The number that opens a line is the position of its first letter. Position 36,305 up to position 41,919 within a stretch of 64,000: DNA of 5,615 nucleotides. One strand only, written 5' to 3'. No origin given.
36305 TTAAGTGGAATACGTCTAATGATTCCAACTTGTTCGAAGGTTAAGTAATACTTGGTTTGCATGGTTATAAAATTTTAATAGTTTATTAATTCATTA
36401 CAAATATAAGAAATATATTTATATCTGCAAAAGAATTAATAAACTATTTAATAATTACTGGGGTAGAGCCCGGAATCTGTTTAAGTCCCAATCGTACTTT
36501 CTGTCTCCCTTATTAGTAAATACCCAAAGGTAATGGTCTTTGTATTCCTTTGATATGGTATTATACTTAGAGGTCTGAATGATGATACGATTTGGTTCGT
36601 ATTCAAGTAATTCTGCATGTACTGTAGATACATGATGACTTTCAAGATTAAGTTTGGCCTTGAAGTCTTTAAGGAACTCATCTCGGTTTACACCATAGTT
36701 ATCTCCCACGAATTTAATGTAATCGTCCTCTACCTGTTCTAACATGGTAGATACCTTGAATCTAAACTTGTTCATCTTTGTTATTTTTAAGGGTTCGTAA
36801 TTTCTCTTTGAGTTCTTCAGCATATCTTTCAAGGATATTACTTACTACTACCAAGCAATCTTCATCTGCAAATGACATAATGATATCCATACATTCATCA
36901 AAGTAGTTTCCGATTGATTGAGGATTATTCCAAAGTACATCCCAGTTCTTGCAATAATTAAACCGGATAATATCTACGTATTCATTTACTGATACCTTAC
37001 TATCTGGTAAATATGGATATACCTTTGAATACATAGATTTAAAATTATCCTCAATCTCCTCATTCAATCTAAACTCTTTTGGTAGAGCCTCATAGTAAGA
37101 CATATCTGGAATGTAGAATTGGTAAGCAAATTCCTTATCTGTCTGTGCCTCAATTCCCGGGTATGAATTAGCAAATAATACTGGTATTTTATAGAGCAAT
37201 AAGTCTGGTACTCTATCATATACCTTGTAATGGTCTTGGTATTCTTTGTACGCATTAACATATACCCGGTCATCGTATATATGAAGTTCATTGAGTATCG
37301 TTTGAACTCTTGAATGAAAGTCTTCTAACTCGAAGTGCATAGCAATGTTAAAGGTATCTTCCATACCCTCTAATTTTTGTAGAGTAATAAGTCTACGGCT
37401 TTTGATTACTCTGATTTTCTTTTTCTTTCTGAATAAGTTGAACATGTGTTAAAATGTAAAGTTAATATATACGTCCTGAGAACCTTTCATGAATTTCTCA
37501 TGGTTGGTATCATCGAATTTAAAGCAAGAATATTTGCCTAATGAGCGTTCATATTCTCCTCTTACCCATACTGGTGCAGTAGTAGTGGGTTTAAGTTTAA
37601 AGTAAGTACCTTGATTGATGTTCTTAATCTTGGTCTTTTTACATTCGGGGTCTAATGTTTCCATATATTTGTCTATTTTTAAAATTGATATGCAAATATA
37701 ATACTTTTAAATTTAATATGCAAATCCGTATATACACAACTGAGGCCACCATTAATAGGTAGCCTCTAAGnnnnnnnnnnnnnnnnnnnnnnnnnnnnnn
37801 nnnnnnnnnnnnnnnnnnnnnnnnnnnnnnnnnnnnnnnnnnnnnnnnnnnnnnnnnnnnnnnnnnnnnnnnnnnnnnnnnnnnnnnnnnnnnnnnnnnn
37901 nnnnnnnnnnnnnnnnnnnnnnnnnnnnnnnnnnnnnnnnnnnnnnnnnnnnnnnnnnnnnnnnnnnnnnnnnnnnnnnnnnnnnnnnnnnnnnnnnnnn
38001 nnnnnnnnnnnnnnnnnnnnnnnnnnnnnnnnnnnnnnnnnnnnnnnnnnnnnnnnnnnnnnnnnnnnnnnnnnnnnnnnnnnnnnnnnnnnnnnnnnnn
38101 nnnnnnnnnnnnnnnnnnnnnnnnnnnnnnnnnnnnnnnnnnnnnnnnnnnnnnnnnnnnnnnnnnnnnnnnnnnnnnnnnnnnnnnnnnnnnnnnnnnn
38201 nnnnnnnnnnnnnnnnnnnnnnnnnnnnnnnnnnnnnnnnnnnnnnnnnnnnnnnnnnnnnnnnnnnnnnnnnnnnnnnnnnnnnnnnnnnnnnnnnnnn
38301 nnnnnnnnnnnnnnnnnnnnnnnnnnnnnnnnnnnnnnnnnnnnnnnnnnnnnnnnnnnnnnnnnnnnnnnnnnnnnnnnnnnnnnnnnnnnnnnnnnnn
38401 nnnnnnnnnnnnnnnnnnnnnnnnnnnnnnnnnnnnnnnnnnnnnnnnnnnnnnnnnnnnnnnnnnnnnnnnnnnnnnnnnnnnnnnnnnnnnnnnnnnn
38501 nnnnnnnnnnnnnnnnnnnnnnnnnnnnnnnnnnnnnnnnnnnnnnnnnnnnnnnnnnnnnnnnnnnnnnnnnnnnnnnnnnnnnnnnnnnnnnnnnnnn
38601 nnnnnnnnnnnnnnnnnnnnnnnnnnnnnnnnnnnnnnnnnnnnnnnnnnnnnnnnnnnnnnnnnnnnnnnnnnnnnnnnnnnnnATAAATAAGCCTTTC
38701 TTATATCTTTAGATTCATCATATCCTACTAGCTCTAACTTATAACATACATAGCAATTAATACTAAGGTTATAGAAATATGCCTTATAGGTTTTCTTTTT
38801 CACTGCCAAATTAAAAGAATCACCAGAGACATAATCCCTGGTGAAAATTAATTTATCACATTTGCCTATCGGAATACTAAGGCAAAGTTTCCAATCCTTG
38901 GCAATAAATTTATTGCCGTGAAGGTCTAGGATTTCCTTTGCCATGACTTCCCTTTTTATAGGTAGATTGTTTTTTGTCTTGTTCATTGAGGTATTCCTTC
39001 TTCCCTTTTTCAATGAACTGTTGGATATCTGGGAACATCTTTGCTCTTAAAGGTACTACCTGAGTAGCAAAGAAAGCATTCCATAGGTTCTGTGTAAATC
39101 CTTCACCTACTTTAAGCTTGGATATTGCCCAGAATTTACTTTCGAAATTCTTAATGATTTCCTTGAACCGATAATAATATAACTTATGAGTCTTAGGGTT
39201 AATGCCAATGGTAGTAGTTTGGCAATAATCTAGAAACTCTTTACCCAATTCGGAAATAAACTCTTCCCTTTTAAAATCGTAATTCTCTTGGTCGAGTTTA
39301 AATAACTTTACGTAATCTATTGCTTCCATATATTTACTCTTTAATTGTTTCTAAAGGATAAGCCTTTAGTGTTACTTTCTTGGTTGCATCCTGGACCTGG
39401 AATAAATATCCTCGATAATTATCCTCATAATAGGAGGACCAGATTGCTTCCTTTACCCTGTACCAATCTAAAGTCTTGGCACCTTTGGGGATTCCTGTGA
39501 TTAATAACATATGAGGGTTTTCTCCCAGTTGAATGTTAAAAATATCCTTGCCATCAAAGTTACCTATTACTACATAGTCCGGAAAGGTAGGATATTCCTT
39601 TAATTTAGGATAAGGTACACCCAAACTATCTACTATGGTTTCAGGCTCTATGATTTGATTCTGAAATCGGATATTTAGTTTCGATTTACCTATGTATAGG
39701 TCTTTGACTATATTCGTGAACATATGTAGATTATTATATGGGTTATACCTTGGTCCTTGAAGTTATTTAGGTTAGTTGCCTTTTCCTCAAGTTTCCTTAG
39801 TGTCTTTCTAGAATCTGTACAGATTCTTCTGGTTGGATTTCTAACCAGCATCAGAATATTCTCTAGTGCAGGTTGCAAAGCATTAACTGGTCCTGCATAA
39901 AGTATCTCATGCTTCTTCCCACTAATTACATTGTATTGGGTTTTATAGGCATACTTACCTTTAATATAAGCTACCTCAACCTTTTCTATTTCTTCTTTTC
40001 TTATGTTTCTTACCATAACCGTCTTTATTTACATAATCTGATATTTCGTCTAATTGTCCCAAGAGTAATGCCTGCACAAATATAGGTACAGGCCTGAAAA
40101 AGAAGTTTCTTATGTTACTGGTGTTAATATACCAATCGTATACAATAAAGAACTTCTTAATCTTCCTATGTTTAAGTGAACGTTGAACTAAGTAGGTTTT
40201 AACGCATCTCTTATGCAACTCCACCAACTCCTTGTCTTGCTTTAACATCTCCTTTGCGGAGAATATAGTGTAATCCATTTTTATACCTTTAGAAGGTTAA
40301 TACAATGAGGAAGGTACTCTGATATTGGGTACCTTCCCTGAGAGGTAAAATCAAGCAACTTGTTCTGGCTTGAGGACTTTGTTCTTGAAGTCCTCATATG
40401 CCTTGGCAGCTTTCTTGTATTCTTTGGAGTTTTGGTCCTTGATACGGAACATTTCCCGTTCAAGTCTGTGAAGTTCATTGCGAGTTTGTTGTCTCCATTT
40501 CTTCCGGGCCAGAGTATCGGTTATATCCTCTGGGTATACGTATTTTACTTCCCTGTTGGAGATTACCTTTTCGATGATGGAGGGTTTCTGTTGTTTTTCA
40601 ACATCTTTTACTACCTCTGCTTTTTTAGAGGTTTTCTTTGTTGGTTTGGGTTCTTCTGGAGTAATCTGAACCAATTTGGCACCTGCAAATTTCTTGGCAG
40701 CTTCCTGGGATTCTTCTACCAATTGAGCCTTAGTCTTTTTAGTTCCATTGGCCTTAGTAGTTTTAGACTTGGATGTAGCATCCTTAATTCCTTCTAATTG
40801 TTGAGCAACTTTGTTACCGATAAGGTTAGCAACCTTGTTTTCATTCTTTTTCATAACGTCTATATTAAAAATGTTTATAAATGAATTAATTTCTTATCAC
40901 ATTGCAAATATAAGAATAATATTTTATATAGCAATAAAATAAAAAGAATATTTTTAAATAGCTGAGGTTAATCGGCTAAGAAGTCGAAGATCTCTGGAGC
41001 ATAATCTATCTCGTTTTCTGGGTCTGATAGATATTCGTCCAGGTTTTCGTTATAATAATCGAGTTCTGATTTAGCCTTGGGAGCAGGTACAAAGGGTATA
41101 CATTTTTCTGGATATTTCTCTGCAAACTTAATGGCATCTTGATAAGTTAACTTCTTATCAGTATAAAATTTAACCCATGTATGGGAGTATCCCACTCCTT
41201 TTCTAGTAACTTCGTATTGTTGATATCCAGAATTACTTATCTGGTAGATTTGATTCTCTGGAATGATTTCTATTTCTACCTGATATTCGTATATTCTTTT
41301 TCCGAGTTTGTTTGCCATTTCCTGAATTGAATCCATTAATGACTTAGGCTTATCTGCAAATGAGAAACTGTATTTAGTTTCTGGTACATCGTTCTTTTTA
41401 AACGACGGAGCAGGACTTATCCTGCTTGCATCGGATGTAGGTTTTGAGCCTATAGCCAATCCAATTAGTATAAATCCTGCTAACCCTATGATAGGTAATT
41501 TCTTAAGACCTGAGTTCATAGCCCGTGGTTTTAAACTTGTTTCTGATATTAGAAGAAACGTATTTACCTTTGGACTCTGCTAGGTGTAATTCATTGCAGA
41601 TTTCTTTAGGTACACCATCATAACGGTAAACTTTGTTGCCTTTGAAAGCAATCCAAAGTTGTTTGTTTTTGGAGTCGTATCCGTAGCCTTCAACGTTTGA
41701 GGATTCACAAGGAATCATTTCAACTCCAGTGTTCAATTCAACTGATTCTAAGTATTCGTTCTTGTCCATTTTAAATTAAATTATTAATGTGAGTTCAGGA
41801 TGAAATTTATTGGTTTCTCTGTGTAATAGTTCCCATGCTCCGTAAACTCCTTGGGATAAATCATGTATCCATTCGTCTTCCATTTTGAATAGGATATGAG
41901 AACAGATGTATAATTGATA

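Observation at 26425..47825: Promoter family with an upstream CCTCAG box placed exactly 37, 47 or 57 bp from the -7 box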

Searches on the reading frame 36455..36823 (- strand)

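Call 59: search_protein_families(library=pfam, proteins=[window:36455-36823:-], max_evalue=0.01)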
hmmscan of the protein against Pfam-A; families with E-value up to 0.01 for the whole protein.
window:36455-36823:- (122 aa): 1 family
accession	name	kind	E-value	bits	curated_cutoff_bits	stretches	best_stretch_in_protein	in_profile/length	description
PF04365.19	BrnT_toxin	-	0.0036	18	34.5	1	55-107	5-63/77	Ribonuclease toxin, BrnT, of type II toxin-antitoxin system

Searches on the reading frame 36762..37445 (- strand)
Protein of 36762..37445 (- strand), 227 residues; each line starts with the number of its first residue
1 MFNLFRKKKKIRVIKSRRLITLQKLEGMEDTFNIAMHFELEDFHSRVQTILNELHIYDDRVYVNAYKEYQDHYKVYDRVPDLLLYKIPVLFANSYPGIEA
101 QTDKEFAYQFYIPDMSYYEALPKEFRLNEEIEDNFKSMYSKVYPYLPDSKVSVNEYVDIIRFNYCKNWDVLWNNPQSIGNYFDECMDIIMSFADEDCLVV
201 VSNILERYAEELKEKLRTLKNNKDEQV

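Call 10: search_protein_families(library=phrogs, proteins=[window:36762-37445:-], max_evalue=0.001)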
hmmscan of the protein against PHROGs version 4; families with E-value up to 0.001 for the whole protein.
window:36762-37445:- (227 aa): 0 families

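Call 11: search_protein_families(library=pfam, proteins=[window:36762-37445:-], max_evalue=0.001)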
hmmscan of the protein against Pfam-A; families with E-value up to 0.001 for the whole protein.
window:36762-37445:- (227 aa): 0 families

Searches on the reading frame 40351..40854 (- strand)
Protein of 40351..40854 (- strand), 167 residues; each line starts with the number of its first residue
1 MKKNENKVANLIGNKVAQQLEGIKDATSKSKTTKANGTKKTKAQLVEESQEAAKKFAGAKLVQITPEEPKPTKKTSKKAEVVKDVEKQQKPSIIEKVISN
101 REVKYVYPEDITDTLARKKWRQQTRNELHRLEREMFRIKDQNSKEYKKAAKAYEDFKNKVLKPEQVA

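Call 58: search_protein_families(library=pfam, proteins=[window:40351-40854:-], max_evalue=0.01)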
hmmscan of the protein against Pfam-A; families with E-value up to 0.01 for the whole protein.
window:40351-40854:- (167 aa): 1 family
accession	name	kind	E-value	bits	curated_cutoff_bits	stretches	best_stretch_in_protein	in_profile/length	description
PF18324.6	Isocitrate_DH_C_bact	-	0.0054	17.2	25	1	75-124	14-62/110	Bacterial isocitrate dehydrogenase, C-terminal domain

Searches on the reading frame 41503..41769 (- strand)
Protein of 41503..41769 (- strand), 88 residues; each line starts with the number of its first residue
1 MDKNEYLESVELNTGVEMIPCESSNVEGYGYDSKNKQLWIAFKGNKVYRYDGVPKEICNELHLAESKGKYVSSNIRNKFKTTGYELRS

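Call 58: search_protein_families(library=pfam, proteins=[window:41503-41769:-], max_evalue=0.01)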
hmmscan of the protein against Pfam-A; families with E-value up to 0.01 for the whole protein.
window:41503-41769:- (88 aa): 1 family
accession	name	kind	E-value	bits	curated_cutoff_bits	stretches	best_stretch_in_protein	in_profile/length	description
PF13619.11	KTSC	-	9.5e-19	67.3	25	1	22-79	1-58/58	KTSC domain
